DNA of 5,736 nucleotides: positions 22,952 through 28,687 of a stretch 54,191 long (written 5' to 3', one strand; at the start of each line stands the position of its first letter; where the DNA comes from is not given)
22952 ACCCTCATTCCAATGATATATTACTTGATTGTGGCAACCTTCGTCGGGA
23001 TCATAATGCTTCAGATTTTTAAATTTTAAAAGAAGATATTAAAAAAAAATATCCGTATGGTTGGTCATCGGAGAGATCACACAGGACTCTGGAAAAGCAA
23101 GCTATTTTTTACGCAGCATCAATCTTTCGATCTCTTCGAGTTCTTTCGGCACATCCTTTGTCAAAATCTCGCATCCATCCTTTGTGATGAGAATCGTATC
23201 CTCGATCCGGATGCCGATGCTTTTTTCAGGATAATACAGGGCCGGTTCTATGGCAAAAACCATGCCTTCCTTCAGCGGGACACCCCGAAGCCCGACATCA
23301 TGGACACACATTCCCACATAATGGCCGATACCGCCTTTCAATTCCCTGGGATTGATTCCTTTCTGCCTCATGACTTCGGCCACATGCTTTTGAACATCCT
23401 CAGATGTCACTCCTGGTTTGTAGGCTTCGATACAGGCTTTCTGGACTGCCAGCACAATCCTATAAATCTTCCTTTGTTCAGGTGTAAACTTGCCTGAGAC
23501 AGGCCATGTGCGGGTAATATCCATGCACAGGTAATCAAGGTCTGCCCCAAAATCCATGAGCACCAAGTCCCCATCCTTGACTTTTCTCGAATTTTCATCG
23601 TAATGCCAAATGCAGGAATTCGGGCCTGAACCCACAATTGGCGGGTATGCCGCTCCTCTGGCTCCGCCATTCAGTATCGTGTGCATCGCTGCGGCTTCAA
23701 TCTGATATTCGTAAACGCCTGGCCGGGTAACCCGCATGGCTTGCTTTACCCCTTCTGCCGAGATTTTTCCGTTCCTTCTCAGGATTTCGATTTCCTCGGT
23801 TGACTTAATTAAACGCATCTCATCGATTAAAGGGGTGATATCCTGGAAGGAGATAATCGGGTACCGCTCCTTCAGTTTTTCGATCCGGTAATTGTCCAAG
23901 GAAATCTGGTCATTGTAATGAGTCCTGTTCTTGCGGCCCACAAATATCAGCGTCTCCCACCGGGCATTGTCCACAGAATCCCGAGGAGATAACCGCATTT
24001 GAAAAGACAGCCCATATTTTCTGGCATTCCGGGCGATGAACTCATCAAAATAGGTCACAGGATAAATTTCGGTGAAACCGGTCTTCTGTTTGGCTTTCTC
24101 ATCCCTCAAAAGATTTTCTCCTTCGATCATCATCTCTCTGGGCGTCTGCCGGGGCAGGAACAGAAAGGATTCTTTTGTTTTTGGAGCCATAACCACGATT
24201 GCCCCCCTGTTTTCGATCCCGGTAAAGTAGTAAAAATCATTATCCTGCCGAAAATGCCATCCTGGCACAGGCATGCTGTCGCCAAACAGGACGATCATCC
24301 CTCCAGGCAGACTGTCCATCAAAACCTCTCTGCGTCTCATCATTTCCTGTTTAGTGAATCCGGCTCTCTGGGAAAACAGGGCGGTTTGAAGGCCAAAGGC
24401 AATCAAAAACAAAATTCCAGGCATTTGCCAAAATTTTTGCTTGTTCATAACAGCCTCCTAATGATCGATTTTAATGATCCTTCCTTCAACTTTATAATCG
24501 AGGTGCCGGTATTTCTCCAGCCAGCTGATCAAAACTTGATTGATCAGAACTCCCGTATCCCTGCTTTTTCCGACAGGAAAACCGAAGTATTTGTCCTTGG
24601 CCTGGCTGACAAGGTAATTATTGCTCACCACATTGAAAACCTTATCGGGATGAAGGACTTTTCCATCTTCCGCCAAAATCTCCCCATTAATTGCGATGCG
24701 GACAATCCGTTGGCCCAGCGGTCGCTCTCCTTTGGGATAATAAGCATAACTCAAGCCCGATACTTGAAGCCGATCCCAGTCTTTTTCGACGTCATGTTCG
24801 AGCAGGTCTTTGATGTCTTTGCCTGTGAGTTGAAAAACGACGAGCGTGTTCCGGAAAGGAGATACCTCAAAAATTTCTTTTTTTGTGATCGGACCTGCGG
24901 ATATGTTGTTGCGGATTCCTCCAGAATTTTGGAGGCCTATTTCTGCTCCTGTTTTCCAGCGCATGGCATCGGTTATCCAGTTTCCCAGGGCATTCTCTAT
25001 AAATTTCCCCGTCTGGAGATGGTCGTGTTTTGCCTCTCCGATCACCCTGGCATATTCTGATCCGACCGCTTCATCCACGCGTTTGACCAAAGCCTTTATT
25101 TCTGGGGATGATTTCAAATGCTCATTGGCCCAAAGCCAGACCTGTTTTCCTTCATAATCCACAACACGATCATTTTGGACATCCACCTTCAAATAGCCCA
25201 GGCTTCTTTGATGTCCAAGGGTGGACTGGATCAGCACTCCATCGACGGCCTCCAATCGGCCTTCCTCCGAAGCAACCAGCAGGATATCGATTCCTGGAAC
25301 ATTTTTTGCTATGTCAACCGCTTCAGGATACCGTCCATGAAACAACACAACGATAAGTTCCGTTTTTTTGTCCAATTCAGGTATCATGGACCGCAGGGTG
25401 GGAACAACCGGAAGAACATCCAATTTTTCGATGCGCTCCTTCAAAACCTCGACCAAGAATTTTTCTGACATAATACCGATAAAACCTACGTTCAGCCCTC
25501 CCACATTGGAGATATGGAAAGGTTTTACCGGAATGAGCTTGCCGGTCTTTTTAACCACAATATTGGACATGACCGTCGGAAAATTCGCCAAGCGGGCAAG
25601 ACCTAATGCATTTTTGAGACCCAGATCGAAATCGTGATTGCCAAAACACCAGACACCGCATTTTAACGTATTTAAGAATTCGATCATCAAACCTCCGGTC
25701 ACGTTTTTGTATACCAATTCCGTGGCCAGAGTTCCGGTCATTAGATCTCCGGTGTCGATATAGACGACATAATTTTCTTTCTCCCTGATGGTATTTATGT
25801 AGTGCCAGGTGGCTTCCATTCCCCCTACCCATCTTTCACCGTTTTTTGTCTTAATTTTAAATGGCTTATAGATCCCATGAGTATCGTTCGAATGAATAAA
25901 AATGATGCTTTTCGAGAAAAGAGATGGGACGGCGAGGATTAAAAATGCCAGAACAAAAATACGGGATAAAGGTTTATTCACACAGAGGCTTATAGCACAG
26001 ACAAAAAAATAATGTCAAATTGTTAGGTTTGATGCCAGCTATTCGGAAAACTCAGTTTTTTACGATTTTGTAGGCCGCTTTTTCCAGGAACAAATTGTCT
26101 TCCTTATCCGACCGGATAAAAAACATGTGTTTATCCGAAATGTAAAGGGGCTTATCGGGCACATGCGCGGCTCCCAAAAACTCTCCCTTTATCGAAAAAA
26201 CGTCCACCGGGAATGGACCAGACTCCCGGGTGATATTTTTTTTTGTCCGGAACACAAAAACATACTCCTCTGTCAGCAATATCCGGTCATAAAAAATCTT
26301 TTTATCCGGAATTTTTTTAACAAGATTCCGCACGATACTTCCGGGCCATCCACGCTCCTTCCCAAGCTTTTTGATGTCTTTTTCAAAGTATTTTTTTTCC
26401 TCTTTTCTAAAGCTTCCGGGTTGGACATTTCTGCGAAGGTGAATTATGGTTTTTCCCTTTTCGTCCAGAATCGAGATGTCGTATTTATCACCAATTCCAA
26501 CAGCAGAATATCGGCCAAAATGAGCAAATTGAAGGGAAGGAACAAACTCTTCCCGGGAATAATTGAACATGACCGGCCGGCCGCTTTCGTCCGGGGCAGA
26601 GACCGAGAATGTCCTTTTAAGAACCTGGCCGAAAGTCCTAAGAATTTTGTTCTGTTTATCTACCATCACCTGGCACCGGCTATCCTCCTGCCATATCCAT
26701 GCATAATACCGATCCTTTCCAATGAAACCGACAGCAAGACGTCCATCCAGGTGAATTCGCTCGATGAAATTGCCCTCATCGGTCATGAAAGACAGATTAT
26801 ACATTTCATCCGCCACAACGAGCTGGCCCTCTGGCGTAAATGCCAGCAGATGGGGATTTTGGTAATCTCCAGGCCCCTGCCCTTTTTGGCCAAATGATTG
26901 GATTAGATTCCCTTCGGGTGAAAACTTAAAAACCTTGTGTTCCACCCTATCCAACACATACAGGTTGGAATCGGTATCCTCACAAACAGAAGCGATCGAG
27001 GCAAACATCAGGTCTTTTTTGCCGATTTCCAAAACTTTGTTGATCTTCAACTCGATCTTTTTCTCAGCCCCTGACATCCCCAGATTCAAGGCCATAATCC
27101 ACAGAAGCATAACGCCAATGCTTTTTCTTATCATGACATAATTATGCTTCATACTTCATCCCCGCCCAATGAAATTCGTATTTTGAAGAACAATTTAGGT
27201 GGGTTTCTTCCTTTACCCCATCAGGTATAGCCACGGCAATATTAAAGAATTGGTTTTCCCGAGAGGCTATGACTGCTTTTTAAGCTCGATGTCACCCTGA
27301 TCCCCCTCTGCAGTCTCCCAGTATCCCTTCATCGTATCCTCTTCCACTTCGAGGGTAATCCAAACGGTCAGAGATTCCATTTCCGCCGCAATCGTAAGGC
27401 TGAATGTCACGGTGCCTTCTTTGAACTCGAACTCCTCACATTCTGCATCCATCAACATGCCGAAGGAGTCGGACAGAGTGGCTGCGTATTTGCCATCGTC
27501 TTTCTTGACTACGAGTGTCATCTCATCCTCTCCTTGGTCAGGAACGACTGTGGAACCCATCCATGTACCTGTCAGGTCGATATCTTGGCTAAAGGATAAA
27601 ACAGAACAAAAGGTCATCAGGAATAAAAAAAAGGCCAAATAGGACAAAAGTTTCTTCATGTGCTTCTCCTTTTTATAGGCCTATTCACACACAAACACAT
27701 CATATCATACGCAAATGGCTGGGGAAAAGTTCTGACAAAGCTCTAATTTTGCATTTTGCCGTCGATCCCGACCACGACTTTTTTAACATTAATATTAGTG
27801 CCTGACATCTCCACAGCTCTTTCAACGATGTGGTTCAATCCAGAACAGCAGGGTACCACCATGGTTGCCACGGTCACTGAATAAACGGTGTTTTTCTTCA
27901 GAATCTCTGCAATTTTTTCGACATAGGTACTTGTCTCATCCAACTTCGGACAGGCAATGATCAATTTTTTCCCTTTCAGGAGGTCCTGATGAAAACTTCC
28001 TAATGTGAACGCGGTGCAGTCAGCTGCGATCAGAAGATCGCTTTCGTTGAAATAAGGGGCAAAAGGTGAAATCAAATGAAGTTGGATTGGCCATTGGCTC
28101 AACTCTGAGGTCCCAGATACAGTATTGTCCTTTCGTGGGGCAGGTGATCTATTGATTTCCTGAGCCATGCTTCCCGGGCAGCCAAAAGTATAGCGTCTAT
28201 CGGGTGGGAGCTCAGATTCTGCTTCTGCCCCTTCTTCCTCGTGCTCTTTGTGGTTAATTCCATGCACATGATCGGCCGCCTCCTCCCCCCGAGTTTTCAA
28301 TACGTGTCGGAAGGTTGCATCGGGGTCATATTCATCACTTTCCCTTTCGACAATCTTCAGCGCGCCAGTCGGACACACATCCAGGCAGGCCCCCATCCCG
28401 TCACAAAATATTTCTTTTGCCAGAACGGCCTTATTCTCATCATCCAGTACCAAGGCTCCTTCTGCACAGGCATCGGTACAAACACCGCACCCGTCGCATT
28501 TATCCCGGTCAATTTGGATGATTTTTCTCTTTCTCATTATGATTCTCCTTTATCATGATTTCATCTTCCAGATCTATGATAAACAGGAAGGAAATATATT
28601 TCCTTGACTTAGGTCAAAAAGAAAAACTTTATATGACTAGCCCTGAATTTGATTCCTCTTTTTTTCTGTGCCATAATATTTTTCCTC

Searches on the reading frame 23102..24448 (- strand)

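Call 54: search_protein_families(library=pfam, proteins=[window:23102-24448:-], max_evalue=0.00001)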
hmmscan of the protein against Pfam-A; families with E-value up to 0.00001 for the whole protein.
window:23102-24448:- (448 aa): 2 families
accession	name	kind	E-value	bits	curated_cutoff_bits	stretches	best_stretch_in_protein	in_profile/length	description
PF00557.29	Peptidase_M24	-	1.3e-60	205.2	23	1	222-423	2-208/208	Metallopeptidase family M24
PF05195.22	AMP_N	-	1.4e-17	64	24.6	1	38-142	3-114/121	Aminopeptidase P, N-terminal domain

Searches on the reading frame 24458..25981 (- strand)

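Call 54: search_protein_families(library=pfam, proteins=[window:24458-25981:-], max_evalue=0.00001)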
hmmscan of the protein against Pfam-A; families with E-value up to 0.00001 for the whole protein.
window:24458-25981:- (507 aa): 2 families
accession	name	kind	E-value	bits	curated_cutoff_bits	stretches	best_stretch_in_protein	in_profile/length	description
PF02872.23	5_nucleotid_C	-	1e-36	126.8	23.6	1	313-463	1-151/158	5'-nucleotidase, C-terminal domain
PF00149.33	Metallophos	-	2.7e-07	31.7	21.5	1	28-139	3-93/191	Calcineurin-like phosphoesterase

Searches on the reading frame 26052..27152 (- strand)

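Call 54: search_protein_families(library=pfam, proteins=[window:26052-27152:-], max_evalue=0.00001)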
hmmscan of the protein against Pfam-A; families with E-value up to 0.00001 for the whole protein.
window:26052-27152:- (366 aa): 1 family
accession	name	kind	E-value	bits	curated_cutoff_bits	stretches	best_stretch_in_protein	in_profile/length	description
PF17170.10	DUF5128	-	1e-08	35.2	22.9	1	49-158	42-153/321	6-bladed beta-propeller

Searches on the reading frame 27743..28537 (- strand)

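Call 8: search_protein_families(library=pfam, proteins=[window:27743-28537:-], max_evalue=0.001)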
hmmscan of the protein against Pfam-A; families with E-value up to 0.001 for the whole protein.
window:27743-28537:- (264 aa): 10 families
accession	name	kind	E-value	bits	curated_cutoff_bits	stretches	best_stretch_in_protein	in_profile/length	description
PF12838.12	Fer4_7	-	3.7e-10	40.5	27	1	13-59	1-52/52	4Fe-4S dicluster domain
PF13237.11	Fer4_10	-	1.1e-09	38.6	25.5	1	7-56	2-53/53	4Fe-4S dicluster domain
PF12837.12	Fer4_6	-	2.2e-09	37.3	25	1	6-29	1-24/24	4Fe-4S binding domain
PF00037.32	Fer4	-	3.6e-07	30.2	21.1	1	7-27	1-21/24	4Fe-4S binding domain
PF13187.11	Fer4_9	-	1.5e-06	28.6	27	1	13-59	1-51/52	4Fe-4S dicluster domain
PF14697.11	Fer4_21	-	2.6e-06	27.9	35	1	8-60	2-57/59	4Fe-4S dicluster domain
PF13484.11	Fer4_16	-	3.1e-06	28.3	30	0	45-68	2-25/66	4Fe-4S double cluster binding domain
PF12797.12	Fer4_2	-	1.8e-05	24.9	24.5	1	7-25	3-21/22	4Fe-4S binding domain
PF13459.11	Fer4_15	-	7.8e-05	23.7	22.4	1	7-39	1-33/66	4Fe-4S single cluster domain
PF13534.11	Fer4_17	-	0.00053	20.9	22.2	0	13-37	1-24/61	4Fe-4S dicluster domain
